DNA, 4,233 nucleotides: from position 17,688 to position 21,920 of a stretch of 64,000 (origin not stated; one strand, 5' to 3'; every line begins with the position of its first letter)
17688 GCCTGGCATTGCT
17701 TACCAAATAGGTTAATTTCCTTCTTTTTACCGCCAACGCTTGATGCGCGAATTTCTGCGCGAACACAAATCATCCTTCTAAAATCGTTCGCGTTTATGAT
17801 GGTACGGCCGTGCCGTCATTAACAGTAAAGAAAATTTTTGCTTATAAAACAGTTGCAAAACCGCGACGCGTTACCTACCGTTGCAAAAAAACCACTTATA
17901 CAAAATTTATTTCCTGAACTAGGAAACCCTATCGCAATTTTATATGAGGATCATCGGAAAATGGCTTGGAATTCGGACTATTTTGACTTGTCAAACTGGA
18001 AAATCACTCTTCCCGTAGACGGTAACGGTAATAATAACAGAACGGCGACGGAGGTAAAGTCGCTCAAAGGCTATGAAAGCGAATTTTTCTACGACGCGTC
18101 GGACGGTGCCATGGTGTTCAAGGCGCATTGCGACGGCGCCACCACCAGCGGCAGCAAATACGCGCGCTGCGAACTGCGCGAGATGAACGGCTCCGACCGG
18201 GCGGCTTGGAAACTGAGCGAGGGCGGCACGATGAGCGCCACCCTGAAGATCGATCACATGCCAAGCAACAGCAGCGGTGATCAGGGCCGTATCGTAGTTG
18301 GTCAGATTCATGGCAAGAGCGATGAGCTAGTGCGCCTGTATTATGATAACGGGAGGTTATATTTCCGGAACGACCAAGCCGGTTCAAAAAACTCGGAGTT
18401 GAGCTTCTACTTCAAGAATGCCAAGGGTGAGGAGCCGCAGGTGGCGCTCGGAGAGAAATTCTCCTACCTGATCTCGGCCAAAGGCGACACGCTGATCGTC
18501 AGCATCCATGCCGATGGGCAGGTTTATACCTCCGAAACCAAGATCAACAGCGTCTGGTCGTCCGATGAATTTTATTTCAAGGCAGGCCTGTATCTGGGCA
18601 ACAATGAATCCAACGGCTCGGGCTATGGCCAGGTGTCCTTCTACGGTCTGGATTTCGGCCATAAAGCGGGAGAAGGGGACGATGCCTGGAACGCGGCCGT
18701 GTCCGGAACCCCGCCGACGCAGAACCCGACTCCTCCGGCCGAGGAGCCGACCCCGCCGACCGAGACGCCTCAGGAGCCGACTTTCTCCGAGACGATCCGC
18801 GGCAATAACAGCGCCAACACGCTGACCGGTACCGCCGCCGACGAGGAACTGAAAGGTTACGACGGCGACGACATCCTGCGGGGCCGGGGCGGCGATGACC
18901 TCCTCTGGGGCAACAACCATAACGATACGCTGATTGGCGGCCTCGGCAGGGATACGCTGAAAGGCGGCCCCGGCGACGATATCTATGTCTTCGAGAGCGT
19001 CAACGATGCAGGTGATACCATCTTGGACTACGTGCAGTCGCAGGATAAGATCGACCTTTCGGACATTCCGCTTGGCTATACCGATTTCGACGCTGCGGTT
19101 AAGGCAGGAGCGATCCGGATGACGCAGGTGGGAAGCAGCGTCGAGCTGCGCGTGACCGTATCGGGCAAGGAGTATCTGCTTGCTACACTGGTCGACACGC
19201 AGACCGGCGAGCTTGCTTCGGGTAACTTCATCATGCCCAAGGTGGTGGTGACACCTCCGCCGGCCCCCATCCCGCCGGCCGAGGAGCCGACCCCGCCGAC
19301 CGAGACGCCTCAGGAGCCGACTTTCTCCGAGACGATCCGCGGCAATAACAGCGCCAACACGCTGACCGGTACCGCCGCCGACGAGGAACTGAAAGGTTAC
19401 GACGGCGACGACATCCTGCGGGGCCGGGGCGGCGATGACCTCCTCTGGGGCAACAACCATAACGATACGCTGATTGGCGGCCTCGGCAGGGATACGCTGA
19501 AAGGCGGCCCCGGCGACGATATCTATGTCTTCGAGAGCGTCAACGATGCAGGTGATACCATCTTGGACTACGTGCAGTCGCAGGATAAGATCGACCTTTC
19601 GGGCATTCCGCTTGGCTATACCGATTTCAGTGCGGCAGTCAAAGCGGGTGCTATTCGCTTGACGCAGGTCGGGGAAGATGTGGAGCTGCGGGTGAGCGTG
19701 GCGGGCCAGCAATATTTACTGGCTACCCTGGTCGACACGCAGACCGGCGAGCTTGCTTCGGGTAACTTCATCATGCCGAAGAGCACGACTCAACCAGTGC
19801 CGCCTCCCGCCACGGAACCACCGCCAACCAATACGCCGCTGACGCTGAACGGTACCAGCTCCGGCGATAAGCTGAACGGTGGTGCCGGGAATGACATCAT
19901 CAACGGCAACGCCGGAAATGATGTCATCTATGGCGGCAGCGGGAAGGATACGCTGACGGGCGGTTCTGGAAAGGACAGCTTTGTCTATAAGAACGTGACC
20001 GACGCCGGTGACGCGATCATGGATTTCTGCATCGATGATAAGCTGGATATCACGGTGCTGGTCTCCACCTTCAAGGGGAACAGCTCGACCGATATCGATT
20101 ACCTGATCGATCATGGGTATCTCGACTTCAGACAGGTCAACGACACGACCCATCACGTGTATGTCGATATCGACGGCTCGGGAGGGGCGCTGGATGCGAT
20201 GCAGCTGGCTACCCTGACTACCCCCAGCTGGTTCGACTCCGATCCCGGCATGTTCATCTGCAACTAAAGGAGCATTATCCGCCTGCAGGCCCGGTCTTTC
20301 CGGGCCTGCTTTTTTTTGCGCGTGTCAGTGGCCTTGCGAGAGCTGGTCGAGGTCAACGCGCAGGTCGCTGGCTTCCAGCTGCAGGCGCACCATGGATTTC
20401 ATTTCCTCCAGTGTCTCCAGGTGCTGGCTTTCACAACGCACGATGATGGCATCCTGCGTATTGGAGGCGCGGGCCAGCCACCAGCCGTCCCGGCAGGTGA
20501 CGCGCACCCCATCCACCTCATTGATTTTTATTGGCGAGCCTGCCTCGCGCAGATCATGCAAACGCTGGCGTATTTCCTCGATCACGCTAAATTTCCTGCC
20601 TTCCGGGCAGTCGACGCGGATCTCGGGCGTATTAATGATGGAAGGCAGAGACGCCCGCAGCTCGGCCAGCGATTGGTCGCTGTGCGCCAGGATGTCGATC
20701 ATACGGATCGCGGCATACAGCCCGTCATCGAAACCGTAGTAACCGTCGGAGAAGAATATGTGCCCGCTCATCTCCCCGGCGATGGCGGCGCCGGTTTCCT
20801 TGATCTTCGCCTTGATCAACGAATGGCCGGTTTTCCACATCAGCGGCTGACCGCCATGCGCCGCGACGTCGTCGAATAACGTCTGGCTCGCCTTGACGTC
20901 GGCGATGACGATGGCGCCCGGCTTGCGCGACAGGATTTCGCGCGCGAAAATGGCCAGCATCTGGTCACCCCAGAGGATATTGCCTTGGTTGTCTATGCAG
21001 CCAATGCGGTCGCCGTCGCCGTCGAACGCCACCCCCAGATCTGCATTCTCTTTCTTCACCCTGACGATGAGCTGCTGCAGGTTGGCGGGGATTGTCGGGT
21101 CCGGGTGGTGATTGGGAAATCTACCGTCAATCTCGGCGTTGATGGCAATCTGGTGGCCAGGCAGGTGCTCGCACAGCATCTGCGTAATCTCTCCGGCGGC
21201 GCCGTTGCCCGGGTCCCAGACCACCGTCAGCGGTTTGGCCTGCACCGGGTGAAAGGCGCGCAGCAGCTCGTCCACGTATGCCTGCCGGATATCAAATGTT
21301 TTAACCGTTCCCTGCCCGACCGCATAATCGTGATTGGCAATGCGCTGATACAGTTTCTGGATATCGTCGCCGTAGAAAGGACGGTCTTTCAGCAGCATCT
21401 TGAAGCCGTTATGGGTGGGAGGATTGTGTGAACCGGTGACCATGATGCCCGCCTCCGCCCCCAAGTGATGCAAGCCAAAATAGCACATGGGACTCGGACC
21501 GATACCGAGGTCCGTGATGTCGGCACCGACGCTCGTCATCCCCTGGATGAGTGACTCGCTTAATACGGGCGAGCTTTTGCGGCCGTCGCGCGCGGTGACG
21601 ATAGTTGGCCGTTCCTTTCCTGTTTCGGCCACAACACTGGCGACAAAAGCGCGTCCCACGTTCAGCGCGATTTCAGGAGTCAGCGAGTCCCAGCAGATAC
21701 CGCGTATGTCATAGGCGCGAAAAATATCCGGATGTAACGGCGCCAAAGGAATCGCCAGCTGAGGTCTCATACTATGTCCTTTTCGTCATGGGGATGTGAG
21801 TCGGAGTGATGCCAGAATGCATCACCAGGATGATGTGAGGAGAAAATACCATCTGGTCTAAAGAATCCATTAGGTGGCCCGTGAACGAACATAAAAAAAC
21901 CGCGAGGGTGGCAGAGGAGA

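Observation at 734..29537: Self-contained, rearranged alginate-type locus with extracellular remodelling enzymes and its own T1SS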

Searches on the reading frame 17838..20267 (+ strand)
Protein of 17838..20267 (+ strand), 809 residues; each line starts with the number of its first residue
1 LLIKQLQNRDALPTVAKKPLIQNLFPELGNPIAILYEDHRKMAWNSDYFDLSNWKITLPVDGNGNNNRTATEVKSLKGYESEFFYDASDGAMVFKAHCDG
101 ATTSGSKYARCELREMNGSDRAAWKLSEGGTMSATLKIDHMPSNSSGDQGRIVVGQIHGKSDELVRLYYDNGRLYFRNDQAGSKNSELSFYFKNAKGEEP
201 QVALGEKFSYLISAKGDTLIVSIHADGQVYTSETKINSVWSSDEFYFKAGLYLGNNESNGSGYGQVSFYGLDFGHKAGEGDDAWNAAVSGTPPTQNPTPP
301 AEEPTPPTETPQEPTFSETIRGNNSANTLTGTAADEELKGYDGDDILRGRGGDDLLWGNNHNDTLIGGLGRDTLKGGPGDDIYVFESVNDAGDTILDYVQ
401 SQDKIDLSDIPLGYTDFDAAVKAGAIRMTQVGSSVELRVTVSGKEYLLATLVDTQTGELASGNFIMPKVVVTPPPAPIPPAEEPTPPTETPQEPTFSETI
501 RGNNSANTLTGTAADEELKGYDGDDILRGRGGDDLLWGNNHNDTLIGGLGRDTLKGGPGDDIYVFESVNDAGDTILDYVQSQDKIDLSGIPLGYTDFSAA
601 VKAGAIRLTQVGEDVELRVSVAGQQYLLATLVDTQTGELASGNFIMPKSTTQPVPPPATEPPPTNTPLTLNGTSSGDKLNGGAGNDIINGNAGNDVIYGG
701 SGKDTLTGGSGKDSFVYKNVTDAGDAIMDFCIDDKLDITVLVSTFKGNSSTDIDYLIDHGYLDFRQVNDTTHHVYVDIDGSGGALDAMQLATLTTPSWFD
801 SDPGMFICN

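Call 4: search_protein_families(library=pfam, proteins=[window:17838-20267:+])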
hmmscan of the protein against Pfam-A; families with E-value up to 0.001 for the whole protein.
window:17838-20267:+ (809 aa): 3 families
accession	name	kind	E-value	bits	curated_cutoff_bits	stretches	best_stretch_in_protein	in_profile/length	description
PF08787.18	Alginate_lyase2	-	1.5e-57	195.5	29.7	1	49-275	1-225/225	Alginate lyase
PF00353.25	HemolysinCabind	-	1.8e-31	108.1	23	4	681-714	2-35/36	RTX calcium-binding nonapeptide repeat (4 copies)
PF08548.17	Peptidase_M10_C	-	1.5e-15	57.9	20.7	2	365-413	84-135/193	Peptidase M10 serralysin C terminal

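Call 6: search_protein_families(library=ncbifam, proteins=[window:17838-20267:+], max_evalue=0.01)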
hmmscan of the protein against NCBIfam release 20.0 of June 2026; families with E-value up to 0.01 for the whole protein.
window:17838-20267:+ (809 aa): 9 families
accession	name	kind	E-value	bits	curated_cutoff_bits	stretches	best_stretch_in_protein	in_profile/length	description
NF035945.1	Zn_serralysin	subfamily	2.1e-38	132.7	500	5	672-747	324-404/462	serralysin family metalloprotease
NF053766.1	ZapA_metallo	exception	2.5e-36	125.8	940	3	672-761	344-439/483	ZapA family metalloprotease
NF033943.0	RTX_toxin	subfamily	3.2e-33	115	1000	3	319-413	734-828/930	RTX family hemolysin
NF046115.1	Ca_rpt_SMc04171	equivalog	2.3e-32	112.9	625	3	670-794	444-567/574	SMc04171 family calcium-binding repeat protein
NF050046.1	PueAB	exception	7.3e-26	90.7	670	3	505-594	486-573/616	polyurethane esterase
NF033203.1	entero_EhxA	exception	6.1e-22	77.6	2000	3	320-414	768-861/997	enterohemolysin EhxA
NF052454.1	BtaGlycanEglC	equivalog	2.5e-19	69.5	700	3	676-738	100-161/459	endo-1,3-1,4-beta-glycanase EglC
NF051884.1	ProteaseSapA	equivalog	3.3e-07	29.4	1200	1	680-719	325-364/644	protease SapA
TIGR03661.1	T1SS_VCA0849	domain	1.4e-05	26.2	17.6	0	725-794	1-68/91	type I secretion C-terminal target domain-containing protein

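Call 87: search_solved_structures(query=window:17838-20267:+, max_evalue=0.00001)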
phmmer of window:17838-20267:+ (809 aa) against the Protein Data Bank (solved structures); distinct sequences matched with E-value up to 0.00001: 48.
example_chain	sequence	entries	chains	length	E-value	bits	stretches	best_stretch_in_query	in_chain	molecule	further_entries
7usl_C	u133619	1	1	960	4.3e-32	114.2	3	498-567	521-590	Bifunctional hemolysin-adenylate cyclase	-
5zu5_A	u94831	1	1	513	1.9e-28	102.2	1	46-276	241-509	alginate lyase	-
8wok_A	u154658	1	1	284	6e-28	100.5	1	46-275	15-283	PL7 alignate lyase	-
8wok_B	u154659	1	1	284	6.1e-28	100.5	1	46-275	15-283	PL7 alignate lyase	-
5zqi_A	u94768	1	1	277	1.6e-27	99.1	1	45-275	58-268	Alginate lyase AlgAT5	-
7w12_A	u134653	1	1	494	3.7e-26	94.6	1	46-276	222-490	Alginate lyase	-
4ozx_A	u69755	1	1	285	1.5e-25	92.6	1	46-277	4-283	Alginate lyase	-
2cws_A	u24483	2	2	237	1.3e-19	72.9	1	48-276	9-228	alginate lyase A1-II' | Alginate lyase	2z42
2za9_A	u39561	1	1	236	2.3e-19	72.1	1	48-276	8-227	Alginate lyase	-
2zab_A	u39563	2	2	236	4.3e-19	71.2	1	48-276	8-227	Alginate lyase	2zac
7rah_E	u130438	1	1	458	1.8e-18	69.2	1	499-561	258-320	Bifunctional adenylate cyclase toxin/hemolysin CyaA,Bifunctional adenylate cyclase toxin/h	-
2zaa_A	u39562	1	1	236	4.3e-18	67.9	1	48-276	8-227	Alginate lyase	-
1vav_A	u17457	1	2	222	6.5e-15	57.4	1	50-275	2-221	Alginate lyase PA1167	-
1uai_A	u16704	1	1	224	6.1e-14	54.2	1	47-275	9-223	polyguluronate lyase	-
6sus_A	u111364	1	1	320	1.3e-13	53.1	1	498-593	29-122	Bifunctional hemolysin/adenylate cyclase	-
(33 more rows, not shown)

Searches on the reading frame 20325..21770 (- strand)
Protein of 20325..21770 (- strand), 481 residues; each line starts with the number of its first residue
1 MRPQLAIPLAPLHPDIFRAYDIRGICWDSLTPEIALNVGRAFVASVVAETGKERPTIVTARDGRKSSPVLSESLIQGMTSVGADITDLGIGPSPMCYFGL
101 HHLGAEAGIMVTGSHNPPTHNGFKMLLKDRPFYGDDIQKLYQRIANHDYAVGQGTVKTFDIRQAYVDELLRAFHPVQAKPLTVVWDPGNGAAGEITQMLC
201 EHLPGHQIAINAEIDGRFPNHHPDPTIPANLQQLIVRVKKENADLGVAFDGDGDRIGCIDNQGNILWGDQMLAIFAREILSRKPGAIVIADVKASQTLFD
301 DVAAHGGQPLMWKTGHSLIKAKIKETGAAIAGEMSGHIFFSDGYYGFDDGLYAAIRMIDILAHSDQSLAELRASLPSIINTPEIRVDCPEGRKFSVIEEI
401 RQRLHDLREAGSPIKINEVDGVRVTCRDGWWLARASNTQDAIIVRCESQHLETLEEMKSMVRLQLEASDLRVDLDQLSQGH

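Call 4: search_protein_families(library=pfam, proteins=[window:20325-21770:-])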
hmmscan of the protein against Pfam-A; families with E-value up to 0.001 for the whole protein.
window:20325-21770:- (481 aa): 4 families
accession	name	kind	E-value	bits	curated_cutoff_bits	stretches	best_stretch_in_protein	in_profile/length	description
PF02878.22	PGM_PMM_I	-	1.7e-31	109.2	22.5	1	16-148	3-135/138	Phosphoglucomutase/phosphomannomutase, alpha/beta/alpha domain I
PF02880.22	PGM_PMM_III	-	2.6e-26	92.4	20.7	1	267-375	1-111/115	Phosphoglucomutase/phosphomannomutase, alpha/beta/alpha domain III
PF02879.22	PGM_PMM_II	-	1.2e-25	90.5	29.3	1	164-263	2-103/103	Phosphoglucomutase/phosphomannomutase, alpha/beta/alpha domain II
PF00408.26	PGM_PMM_IV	-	1.2e-10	41.8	23.1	1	383-462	1-66/68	Phosphoglucomutase/phosphomannomutase, C-terminal domain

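Call 6: search_protein_families(library=ncbifam, proteins=[window:20325-21770:-], max_evalue=0.01)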
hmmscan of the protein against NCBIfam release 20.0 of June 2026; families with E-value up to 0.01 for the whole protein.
window:20325-21770:- (481 aa): 7 families
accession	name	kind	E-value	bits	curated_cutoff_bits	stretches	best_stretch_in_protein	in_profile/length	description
NF046027.1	PhglucPhmanMutPgmG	equivalog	6.2e-185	615.2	600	1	13-471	6-456/460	phosphoglucomutase/phosphomannomutase PgmG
TIGR03990.1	Arch_GlmM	equivalog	8.4e-105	351.2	439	1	16-461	3-440/444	phosphoglucosamine mutase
NF007088.0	PRK09542.1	equivalog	2.6e-79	267.3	618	1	15-462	10-450/456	phosphomannomutase/phosphoglucomutase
NF011943.0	PRK15414.1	subfamily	1.1e-62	212.6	801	1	16-461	6-449/456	phosphomannomutase CpsG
TIGR01455.1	glmM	equivalog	2.7e-56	191.1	447.55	1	22-409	6-398/442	phosphoglucosamine mutase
TIGR01132.1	pgm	equivalog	2.4e-08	32.8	778.05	1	106-172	139-205/546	phosphoglucomutase (alpha-D-glucose-1,6-bisphosphate-dependent)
NF005737.0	PRK07564.1-1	equivalog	1.3e-07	30.6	378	1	208-371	235-399/543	alpha-D-glucose phosphate-specific phosphoglucomutase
